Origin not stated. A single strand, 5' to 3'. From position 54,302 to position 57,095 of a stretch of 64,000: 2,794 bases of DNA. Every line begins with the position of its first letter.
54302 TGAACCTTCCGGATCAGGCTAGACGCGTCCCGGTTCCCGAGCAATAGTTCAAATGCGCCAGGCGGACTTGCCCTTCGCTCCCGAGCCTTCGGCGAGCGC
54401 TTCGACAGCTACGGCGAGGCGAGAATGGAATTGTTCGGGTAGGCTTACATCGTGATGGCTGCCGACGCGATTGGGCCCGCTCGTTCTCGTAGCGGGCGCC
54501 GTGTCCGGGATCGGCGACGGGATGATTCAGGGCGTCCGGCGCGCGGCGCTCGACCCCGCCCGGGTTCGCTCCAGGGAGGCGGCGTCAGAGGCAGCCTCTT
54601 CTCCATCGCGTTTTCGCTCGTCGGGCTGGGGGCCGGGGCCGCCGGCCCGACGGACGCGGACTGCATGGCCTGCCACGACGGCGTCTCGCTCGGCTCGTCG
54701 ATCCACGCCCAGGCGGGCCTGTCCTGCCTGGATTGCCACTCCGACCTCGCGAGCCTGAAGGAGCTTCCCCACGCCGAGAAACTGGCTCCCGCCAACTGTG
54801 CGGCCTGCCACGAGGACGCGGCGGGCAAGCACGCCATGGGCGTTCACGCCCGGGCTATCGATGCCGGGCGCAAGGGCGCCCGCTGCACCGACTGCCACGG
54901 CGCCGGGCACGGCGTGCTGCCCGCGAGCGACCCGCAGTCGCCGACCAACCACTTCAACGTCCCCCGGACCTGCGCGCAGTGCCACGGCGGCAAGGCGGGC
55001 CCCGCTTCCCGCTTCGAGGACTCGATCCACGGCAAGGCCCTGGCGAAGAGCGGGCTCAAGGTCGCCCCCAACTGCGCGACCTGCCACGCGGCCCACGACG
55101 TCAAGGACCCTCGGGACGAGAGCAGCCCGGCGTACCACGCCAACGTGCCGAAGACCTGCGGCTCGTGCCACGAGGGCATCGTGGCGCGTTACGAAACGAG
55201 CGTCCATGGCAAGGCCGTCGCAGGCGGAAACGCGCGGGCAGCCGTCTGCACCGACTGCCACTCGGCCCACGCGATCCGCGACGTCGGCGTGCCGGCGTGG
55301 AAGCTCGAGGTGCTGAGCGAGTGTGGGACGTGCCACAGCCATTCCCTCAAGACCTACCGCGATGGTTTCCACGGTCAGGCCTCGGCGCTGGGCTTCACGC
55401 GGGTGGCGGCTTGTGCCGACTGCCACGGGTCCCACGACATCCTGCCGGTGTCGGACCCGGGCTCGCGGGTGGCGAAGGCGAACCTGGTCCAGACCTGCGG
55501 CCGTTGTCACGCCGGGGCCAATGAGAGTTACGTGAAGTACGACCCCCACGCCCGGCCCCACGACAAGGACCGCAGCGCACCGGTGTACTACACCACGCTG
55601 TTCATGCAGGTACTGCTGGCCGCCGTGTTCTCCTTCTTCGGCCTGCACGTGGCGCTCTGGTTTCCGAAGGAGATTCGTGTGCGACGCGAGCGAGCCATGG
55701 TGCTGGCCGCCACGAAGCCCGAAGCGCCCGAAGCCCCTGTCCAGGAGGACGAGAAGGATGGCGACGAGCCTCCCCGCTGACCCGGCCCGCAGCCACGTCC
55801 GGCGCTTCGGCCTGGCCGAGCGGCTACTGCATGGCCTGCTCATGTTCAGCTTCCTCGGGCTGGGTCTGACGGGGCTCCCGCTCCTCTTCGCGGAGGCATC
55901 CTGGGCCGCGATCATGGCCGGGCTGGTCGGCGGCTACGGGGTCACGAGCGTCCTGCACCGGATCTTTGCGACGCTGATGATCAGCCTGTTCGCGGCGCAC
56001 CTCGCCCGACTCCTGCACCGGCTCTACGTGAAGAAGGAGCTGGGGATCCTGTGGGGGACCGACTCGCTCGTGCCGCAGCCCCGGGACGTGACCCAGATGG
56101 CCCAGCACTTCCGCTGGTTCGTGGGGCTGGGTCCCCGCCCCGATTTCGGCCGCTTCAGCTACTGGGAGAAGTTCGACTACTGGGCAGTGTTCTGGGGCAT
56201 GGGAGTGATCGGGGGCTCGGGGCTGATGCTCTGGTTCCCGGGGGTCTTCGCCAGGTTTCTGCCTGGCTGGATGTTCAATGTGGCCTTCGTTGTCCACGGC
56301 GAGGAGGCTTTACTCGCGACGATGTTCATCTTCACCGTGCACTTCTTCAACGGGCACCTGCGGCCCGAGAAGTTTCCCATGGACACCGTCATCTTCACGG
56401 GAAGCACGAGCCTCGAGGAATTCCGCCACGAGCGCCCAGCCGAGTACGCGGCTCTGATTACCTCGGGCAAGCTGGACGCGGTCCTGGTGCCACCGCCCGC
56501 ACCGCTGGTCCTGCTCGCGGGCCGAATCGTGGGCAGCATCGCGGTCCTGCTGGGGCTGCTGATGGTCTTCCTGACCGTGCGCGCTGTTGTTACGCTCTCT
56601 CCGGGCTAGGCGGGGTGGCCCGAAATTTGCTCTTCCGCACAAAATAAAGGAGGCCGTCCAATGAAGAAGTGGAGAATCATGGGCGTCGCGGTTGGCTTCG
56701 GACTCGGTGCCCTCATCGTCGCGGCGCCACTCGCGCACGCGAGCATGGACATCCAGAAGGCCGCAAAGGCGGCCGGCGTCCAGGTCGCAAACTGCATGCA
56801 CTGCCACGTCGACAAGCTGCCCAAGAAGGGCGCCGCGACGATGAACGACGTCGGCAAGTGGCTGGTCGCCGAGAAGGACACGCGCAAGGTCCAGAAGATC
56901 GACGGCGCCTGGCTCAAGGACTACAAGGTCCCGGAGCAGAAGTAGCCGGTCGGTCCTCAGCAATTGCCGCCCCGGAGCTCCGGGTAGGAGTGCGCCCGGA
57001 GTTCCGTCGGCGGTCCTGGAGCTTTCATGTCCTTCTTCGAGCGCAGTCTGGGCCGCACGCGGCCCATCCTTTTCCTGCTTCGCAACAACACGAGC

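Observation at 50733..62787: Hybrid extracellular electron transfer supercluster: MtrAB conduit plus three Geobacter-type inner-membrane modules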

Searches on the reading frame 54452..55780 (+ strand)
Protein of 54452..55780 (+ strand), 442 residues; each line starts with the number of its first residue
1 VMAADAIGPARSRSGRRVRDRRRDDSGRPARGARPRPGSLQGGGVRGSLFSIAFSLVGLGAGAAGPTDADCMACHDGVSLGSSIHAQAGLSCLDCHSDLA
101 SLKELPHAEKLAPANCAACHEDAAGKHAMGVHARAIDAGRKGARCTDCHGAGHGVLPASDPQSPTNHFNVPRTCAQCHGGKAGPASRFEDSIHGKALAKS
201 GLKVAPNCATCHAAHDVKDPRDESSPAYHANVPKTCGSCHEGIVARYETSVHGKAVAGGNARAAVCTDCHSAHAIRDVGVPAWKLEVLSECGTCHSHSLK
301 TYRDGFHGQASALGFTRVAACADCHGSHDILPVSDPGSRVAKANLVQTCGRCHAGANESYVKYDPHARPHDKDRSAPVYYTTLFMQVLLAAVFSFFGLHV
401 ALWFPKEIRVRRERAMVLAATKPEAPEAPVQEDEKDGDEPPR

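Call 6: search_protein_families(library=pfam, proteins=[window:54452-55780:+], max_evalue=0.01)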
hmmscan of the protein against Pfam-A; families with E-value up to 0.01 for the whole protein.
window:54452-55780:+ (442 aa): 4 families
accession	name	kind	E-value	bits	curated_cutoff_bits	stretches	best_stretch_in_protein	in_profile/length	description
PF14522.11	Cytochrome_C7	-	1.1e-18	67.2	24.8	6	83-149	6-66/67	Cytochrome c7 and related cytochrome c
PF14537.11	Cytochrom_c3_2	-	1.4e-13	51.6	25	2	84-150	1-65/79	Cytochrome c3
PF09699.15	Paired_CXXCH_1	-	7.5e-10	38.8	20.6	1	207-242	8-38/41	Doubled CXXCH motif (Paired_CXXCH_1)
PF02085.21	Cytochrom_CIII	-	5.2e-07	30.4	22.9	0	167-270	28-101/101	Class III cytochrome C family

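Call 7: search_protein_families(library=ncbifam, proteins=[window:54452-55780:+], max_evalue=0.01)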
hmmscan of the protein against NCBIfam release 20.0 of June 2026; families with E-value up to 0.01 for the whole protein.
window:54452-55780:+ (442 aa): 7 families
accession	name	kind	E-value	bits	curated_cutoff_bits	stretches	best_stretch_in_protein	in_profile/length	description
TIGR03508.1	decahem_SO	subfamily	3.8e-20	72.4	192.2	2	68-242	70-221/258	DmsE family decaheme c-type cytochrome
TIGR04257.1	nanowire_3heme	domain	4.9e-08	33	40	1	188-245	15-63/75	c(7)-type cytochrome triheme domain-containing protein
TIGR03153.1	cytochr_NrfH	equivalog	3.9e-07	30.2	134.2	0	227-274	22-63/138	cytochrome c nitrite reductase small subunit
NF040968.1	FeS_ExtO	equivalog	0.00058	18.8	200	1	66-130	19-81/416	selenite/tellurite reduction operon b-type cytochrome iron-sulfur cluster-binding subunit ExtO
NF040967.1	cytc_ExtN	equivalog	0.00076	18.4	200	1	66-130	19-81/415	selenite/tellurite reduction operon c-type cytochrome ExtN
NF008659.0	PRK11659.1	equivalog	0.0026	17.5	184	0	143-274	47-171/188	cytochrome c nitrite reductase pentaheme subunit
NF040886.1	cyt_C_like_Sec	equivalog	0.0049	15.5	250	1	234-300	46-116/423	multiheme c-type cytochrome (seleno)protein ExtKL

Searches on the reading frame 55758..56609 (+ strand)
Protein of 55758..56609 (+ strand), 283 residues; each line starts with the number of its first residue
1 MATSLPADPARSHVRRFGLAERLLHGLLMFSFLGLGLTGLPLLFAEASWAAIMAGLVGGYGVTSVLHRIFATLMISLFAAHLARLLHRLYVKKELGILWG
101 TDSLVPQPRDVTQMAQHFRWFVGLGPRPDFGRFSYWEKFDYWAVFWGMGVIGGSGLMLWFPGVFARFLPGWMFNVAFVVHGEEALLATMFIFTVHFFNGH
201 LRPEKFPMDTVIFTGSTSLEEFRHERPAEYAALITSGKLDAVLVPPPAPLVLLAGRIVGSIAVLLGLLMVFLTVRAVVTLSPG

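Call 6: search_protein_families(library=pfam, proteins=[window:55758-56609:+], max_evalue=0.01)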
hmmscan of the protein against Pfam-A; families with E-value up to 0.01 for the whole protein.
window:55758-56609:+ (283 aa): 2 families
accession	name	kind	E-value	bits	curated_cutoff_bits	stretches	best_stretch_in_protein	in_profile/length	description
PF01292.26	Ni_hydr_CYTB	-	4.3e-07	30.3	30.1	1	16-195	1-158/179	Prokaryotic cytochrome b561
PF14358.11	DUF4405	-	0.0094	16.9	26.7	1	26-83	4-63/66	Domain of unknown function (DUF4405)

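Call 7: search_protein_families(library=ncbifam, proteins=[window:55758-56609:+], max_evalue=0.01)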
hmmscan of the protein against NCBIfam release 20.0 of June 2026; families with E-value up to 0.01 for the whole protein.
window:55758-56609:+ (283 aa): 2 families
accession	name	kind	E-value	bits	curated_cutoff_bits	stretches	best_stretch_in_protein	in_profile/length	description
TIGR01583.1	formate-DH-gamm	equivalog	2.6e-08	34.1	115.85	1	14-197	2-167/204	formate dehydrogenase subunit gamma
NF007924.0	PRK10639.1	equivalog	4.9e-08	33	341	1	11-197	4-169/211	formate dehydrogenase cytochrome b556 subunit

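Call 49: search_solved_structures(query=window:55758-56609:+, max_evalue=0.1)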
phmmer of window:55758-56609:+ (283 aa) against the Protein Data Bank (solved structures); distinct sequences matched with E-value up to 0.1: 1.
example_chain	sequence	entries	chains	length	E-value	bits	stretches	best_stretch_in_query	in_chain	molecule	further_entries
1kqf_C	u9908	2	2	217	0.077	15.4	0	20-196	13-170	FORMATE DEHYDROGENASE, NITRATE-INDUCIBLE, CYTOCHROME B556(FDN) SUBUNIT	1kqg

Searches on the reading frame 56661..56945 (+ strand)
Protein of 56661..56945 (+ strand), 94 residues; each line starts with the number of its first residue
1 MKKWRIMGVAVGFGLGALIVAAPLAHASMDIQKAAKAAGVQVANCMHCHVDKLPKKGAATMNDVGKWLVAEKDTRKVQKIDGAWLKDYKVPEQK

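Call 6: search_protein_families(library=pfam, proteins=[window:56661-56945:+], max_evalue=0.01)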
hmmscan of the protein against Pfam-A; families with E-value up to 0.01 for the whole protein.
window:56661-56945:+ (94 aa): 0 families

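Call 7: search_protein_families(library=ncbifam, proteins=[window:56661-56945:+], max_evalue=0.01)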
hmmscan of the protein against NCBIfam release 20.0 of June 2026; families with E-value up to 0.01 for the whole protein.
window:56661-56945:+ (94 aa): 0 families

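Call 20: search_solved_structures(query=window:56661-56945:+, max_evalue=10, show_alignments=2)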
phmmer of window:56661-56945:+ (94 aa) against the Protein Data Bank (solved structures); distinct sequences matched with E-value up to 10: 3.
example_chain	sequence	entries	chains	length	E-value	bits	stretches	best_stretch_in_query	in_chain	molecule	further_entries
4nq8_A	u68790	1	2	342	1.1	12.8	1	13-74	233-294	Putative periplasmic substrate-binding transport protein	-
6t5e_A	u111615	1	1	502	1.2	12.7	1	26-86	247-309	Hydroxylamine oxidoreductase-like protein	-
4n4j_A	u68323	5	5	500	9.2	9.8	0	26-86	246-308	hydroxylamine oxidoreductase | Similar to hydroxylamine oxidoreductase hao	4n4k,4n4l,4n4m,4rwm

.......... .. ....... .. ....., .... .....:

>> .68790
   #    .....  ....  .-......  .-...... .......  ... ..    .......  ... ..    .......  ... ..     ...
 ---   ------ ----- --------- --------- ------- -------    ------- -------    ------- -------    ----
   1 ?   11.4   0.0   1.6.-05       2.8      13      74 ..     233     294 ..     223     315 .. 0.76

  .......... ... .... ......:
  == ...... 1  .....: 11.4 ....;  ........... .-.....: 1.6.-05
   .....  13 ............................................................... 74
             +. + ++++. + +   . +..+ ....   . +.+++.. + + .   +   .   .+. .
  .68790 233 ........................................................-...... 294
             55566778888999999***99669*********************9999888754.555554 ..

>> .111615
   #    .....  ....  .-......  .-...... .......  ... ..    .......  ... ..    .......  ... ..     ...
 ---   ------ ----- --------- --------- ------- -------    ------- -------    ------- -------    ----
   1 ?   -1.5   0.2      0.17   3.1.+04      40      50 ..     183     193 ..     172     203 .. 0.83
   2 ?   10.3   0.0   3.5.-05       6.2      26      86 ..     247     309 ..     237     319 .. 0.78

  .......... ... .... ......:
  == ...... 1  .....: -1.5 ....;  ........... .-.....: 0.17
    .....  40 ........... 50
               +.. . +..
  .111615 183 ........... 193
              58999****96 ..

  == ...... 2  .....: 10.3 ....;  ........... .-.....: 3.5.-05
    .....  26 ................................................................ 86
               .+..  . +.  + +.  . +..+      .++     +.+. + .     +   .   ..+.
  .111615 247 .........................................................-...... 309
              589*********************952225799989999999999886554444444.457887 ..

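Call 94: find_related_loci(query=A4, collection=genome_contigs, flank=10000)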
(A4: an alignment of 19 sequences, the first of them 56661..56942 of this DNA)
Query A4 (94 aa) in genome_contigs; peptide patterns used: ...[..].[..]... (x = any residue, [..] = any of these).
190 stretches matched a pattern; 151 encode a relative of the query (tblastn E <= 1e-3); the best 80 are kept; 79 distinct loci.
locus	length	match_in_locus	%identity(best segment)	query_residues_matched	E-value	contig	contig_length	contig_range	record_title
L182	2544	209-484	55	3-93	1e-28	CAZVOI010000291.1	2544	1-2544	MAG TPA_asm: uncultured Acidobacteriota bacterium isolate binchicken_co165_156 genome assembly, contig: k141_2549087, wh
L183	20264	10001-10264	58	1-88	2e-28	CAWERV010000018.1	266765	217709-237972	MAG: uncultured Acidobacteriota bacterium isolate MFD02134.bin.2.169 genome assembly, contig: contig_40523, whole genome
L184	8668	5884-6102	64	16-88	1e-26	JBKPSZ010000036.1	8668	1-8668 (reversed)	MAG: Acidobacteriota bacterium isolate GS_EKS_MAG_00009 GS_EKS_000000314878, whole genome shotgun sequence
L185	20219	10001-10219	62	16-88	2e-26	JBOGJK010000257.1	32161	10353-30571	MAG: Thermoanaerobaculia bacterium isolate H1-B1_metabat2.bin.190_sub k127_1535377, whole genome shotgun sequence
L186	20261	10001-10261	54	11-88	1e-25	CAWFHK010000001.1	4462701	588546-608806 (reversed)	MAG: uncultured Acidobacteriota bacterium isolate MFD04944.bin.1.336 genome assembly, contig: contig_25364, whole genome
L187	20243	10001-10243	57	7-88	1e-25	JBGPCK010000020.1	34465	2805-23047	MAG: Thermoanaerobaculia bacterium isolate OBJ_0618_050_50 k141_950003_length_34465_cov_183.9066, whole genome shotgun s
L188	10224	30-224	65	24-88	3e-25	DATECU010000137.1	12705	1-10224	MAG TPA_asm: Vicinamibacteria bacterium isolate SMAG_U8280 k141_2495044, whole genome shotgun sequence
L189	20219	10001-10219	59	16-88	4e-25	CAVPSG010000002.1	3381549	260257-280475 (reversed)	MAG: uncultured Acidobacteriota bacterium isolate MFD00031.bin.2.23 genome assembly, contig: contig_3210, whole genome s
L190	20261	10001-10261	54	11-88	5e-25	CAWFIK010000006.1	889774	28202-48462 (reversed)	MAG: uncultured Acidobacteriota bacterium isolate MFD04944.bin.2.204 genome assembly, contig: contig_50946, whole genome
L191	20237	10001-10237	54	10-88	5e-25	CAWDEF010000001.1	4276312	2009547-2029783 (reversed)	MAG: uncultured Acidobacteriota bacterium isolate MFD04944.bin.1.1 genome assembly, contig: contig_18256, whole genome s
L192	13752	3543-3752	63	19-88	6e-25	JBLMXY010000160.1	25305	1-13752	MAG: Acidobacteriota bacterium isolate MAG243 PRJNA957066_bin25_renamed_159, whole genome shotgun sequence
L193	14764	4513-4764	54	5-88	9e-25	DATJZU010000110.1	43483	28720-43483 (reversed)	MAG TPA_asm: Thermoanaerobaculia bacterium isolate SMAG_U15186 k141_3114439, whole genome shotgun sequence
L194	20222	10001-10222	55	14-88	1e-24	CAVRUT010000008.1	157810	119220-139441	MAG: uncultured Acidobacteriota bacterium isolate MFD02809.bin.3.107 genome assembly, contig: contig_39167, whole genome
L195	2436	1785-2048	49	9-93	1e-24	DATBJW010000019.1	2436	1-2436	MAG TPA_asm: Gemmatimonadota bacterium isolate SMAG_U3930 k141_4685234, whole genome shotgun sequence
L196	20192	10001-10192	67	25-88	1e-24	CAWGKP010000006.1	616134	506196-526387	MAG: uncultured Acidobacteriota bacterium isolate MFD00822.bin.2.174 genome assembly, contig: contig_29339, whole genome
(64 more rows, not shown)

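Call 98: search_protein_representatives(protein=window:56661-56945:+)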
Query: 94 residues. Proteins with E-value up to 0.001 (for the whole library): 137; up to 1e-10: 28; up to 1e-30: 0. The best 137 are listed.
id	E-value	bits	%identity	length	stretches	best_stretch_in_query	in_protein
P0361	1.5e-18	82.8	51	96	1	15-89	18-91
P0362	3.9e-18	81.4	46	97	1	9-92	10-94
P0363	4.8e-17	77.9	47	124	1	7-93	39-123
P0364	5.2e-17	77.8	48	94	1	7-89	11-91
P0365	4.0e-16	75.0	54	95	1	23-93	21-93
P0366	1.4e-15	73.2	50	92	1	11-93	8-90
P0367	2.7e-15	72.3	39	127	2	31-92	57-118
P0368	1.6e-14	69.8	43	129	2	26-94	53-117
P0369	1.6e-14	69.8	45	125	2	32-90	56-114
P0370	2.3e-14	69.3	64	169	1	29-84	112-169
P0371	4.1e-14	68.5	49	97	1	24-92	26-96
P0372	4.4e-14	68.5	44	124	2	39-91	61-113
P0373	7.8e-14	67.6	38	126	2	25-92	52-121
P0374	1.2e-13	67.0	45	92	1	11-90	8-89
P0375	1.6e-13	66.6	52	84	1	28-89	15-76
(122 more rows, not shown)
